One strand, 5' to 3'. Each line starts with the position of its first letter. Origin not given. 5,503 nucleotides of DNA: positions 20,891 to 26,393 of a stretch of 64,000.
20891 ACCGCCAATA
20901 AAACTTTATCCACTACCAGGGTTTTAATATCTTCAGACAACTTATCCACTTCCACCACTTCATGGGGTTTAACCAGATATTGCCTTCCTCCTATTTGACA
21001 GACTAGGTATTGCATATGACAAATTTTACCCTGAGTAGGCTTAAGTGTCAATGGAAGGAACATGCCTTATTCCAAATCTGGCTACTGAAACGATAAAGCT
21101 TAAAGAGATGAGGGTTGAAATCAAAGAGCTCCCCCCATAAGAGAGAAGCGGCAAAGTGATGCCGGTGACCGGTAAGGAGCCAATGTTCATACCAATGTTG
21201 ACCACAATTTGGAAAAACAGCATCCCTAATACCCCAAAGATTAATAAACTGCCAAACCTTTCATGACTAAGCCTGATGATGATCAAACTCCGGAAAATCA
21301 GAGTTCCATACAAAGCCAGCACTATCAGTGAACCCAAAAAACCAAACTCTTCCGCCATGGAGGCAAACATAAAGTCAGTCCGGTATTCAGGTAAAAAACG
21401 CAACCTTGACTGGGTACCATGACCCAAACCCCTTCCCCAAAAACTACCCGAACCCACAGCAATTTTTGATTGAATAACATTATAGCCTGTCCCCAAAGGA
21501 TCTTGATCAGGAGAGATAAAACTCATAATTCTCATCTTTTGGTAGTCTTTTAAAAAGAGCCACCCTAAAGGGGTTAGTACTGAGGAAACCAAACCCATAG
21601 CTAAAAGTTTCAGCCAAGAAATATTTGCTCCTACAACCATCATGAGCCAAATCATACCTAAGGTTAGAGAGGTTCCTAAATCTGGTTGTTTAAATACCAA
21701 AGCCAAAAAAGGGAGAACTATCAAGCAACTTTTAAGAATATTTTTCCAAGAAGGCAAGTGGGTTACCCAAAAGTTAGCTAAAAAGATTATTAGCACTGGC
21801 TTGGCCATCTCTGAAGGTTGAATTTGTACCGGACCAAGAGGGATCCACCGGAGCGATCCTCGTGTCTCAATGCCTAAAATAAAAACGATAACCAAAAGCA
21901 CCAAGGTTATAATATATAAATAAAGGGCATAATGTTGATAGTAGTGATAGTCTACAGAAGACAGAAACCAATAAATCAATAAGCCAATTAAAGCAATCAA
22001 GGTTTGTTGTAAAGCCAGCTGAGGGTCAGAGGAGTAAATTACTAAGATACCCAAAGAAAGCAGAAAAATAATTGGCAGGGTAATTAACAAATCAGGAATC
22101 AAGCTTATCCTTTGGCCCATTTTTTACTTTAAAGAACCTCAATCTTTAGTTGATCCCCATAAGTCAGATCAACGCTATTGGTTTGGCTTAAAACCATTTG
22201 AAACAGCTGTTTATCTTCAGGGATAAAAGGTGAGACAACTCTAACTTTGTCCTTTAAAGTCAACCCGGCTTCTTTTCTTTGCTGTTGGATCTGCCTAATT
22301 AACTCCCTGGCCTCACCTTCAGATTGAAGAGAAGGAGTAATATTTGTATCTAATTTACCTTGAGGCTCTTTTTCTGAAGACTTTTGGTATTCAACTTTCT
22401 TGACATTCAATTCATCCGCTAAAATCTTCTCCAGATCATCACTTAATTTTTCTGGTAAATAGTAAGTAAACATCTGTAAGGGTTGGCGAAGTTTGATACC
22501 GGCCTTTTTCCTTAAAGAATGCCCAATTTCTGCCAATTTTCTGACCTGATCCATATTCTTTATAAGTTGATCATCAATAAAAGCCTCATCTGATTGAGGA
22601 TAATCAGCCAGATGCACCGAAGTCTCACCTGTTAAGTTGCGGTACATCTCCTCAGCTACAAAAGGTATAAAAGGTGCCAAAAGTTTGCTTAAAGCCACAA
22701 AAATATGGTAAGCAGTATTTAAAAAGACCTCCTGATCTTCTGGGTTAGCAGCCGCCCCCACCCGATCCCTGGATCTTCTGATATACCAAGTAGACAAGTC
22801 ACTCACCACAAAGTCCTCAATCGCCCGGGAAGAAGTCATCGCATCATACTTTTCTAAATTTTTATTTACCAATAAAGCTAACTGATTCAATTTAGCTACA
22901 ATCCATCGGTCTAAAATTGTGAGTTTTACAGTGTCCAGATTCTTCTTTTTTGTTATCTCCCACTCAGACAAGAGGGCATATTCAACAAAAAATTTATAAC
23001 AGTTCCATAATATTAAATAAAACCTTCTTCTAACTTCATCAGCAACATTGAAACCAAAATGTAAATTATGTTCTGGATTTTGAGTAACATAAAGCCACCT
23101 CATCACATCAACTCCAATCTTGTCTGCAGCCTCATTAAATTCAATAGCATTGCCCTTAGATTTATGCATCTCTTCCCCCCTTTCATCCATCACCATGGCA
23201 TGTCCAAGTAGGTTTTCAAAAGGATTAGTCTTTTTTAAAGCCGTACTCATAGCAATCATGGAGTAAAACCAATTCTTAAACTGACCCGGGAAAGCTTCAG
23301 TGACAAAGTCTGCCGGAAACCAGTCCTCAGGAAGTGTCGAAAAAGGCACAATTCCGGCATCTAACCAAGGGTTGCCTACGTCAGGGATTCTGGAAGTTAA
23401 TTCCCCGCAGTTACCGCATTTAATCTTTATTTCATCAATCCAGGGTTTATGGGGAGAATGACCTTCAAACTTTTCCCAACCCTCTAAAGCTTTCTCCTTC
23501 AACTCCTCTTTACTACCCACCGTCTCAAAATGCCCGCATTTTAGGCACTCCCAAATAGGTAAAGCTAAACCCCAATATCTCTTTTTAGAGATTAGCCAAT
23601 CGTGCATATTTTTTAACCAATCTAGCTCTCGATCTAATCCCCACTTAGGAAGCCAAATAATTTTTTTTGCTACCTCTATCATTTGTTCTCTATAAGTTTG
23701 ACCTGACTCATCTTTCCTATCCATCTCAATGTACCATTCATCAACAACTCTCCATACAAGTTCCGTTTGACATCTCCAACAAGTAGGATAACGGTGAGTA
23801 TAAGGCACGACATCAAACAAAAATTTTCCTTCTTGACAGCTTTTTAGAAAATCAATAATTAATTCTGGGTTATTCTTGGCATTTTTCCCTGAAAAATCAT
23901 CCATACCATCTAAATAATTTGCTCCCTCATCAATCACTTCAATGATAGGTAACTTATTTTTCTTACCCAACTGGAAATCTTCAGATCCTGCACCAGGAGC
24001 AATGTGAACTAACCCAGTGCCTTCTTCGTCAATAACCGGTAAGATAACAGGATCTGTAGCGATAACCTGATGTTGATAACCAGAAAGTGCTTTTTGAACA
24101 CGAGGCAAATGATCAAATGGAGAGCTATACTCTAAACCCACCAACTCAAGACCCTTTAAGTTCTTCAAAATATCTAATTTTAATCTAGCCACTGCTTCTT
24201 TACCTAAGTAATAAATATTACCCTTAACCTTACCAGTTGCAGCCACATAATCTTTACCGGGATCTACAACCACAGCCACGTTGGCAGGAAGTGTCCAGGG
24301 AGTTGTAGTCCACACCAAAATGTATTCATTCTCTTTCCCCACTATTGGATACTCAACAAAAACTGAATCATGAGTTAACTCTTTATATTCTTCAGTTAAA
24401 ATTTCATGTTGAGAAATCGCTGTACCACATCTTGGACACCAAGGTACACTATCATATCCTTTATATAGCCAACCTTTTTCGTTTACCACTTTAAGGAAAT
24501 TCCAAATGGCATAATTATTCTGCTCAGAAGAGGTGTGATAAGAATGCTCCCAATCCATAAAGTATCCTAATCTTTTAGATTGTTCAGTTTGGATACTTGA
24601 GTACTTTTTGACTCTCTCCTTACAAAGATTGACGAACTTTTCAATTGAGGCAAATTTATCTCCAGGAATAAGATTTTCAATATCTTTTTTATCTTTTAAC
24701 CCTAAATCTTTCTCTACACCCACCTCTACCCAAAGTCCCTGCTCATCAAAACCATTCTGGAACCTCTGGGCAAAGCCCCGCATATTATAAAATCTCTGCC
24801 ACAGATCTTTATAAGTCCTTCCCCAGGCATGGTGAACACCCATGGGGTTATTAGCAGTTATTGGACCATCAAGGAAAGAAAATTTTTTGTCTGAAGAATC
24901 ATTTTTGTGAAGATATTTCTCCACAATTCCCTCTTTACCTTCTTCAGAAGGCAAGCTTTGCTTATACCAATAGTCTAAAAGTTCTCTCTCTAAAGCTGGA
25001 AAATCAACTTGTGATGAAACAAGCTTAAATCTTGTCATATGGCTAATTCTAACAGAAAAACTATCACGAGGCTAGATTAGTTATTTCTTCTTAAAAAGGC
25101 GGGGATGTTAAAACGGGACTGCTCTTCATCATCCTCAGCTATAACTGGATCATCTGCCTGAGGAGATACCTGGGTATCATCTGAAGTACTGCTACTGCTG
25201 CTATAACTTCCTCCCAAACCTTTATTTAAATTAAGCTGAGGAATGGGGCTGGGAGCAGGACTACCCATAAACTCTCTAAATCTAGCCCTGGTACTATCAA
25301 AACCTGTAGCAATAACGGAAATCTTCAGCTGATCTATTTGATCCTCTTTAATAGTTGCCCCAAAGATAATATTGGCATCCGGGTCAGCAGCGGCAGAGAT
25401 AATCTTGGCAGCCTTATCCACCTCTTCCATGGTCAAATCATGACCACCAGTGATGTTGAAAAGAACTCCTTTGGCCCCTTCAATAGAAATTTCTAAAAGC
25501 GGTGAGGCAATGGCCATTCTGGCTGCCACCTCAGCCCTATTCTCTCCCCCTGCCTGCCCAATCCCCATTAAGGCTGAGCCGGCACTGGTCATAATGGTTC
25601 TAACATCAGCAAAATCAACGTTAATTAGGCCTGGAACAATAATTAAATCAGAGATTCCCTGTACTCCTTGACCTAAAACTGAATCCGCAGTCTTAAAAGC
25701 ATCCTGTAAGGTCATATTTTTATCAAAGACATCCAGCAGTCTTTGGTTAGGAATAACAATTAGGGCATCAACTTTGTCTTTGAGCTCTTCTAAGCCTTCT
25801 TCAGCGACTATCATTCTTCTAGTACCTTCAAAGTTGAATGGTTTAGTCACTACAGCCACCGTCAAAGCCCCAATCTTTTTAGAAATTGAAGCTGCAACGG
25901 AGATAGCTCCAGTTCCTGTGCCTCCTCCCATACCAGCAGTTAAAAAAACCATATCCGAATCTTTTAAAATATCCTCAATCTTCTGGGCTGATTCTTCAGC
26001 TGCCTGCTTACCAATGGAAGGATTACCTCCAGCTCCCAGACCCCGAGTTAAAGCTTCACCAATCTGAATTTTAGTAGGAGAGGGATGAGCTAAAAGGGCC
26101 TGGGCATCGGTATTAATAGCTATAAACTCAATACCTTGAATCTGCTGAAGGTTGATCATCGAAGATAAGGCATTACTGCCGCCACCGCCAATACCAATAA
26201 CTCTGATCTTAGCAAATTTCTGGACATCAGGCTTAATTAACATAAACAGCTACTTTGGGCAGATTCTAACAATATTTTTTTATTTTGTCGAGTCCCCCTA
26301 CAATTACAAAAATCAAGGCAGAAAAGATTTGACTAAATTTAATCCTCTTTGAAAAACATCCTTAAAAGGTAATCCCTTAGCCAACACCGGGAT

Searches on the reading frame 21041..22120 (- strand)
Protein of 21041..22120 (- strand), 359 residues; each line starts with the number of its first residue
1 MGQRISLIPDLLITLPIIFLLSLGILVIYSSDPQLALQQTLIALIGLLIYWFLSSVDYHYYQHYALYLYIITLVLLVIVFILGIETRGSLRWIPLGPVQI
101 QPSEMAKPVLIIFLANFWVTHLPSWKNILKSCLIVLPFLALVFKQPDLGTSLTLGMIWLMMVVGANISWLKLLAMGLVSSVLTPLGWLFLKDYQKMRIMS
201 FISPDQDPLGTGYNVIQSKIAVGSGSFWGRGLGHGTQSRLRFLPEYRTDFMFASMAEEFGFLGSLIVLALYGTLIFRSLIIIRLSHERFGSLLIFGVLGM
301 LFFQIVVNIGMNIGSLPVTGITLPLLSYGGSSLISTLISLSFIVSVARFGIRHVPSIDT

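Call 55: search_protein_families(library=pfam, proteins=[window:21041-22120:-], max_evalue=0.0001)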
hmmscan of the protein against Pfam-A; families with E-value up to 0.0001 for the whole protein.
window:21041-22120:- (359 aa): 1 family
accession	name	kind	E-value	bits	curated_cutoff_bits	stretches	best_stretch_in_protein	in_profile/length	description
PF01098.24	FTSW_RODA_SPOVE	-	3.6e-95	319.4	26.4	1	8-348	7-352/356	Cell cycle protein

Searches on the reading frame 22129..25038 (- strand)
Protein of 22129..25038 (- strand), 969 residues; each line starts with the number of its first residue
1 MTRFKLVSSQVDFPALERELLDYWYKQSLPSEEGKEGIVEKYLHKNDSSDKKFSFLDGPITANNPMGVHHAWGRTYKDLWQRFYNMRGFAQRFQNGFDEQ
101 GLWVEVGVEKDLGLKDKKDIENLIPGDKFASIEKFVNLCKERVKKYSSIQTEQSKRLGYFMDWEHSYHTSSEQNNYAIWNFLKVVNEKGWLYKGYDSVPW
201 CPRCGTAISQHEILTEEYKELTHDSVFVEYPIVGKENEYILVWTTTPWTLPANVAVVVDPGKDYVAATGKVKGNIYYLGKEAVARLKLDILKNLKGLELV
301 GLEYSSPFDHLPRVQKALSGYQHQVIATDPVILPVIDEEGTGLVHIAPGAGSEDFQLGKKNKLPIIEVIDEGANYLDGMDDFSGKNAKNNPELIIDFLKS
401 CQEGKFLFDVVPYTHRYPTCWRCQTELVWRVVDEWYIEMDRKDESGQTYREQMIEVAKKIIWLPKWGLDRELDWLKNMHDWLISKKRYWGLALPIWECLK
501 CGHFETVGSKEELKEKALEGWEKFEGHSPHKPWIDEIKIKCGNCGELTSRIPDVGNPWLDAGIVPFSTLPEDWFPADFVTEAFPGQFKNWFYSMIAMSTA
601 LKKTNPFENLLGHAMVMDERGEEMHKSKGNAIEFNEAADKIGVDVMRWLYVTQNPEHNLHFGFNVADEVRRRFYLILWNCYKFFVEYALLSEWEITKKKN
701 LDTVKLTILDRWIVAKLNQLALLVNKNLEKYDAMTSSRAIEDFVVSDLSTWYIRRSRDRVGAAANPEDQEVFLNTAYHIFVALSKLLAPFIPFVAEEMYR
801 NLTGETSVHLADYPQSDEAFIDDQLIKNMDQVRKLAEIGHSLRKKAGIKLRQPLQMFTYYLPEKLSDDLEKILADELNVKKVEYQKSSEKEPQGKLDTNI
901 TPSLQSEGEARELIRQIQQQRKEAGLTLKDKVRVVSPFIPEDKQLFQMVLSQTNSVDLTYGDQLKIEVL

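Call 55: search_protein_families(library=pfam, proteins=[window:22129-25038:-], max_evalue=0.0001)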
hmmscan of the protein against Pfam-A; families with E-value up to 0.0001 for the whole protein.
window:22129-25038:- (969 aa): 5 families
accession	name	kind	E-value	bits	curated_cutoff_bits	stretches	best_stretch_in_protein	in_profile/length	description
PF00133.28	tRNA-synt_1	-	3.6e-75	253.7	22.7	1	39-652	12-404/414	tRNA synthetases class I (I, L, M and V)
PF08264.19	Anticodon_1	-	4.2e-31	108.2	25.1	1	710-856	1-146/148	Anticodon-binding domain of tRNA ligase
PF19302.4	DUF5915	-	1.8e-12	47.6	27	1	896-935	104-143/195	Domain of unknown function (DUF5915)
PF09334.17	tRNA-synt_1g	-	1.4e-09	37.7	20.1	0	591-658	299-362/391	tRNA synthetases class I (M)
PF01921.24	tRNA-synt_1f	-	2.4e-09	37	27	0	613-664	272-323/360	tRNA synthetases class I (K)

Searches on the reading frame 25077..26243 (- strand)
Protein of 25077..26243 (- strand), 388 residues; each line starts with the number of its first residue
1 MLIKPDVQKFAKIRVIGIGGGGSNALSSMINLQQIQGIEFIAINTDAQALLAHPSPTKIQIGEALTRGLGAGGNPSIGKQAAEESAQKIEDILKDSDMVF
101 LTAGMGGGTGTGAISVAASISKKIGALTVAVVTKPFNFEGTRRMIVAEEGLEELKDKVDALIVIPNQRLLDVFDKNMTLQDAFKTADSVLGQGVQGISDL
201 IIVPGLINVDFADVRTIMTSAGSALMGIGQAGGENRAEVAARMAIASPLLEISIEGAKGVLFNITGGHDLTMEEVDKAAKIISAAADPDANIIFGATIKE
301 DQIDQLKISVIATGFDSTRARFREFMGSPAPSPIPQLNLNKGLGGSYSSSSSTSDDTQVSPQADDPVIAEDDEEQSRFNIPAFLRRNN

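Call 55: search_protein_families(library=pfam, proteins=[window:25077-26243:-], max_evalue=0.0001)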
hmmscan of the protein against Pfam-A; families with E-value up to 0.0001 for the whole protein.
window:25077-26243:- (388 aa): 2 families
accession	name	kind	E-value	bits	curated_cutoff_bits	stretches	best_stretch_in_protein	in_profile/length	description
PF00091.31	Tubulin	-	2.9e-47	161.9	33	1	12-173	1-189/190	Tubulin/FtsZ family, GTPase domain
PF12327.13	FtsZ_C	-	1.5e-34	118.6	27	1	222-316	1-95/95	FtsZ family, C-terminal domain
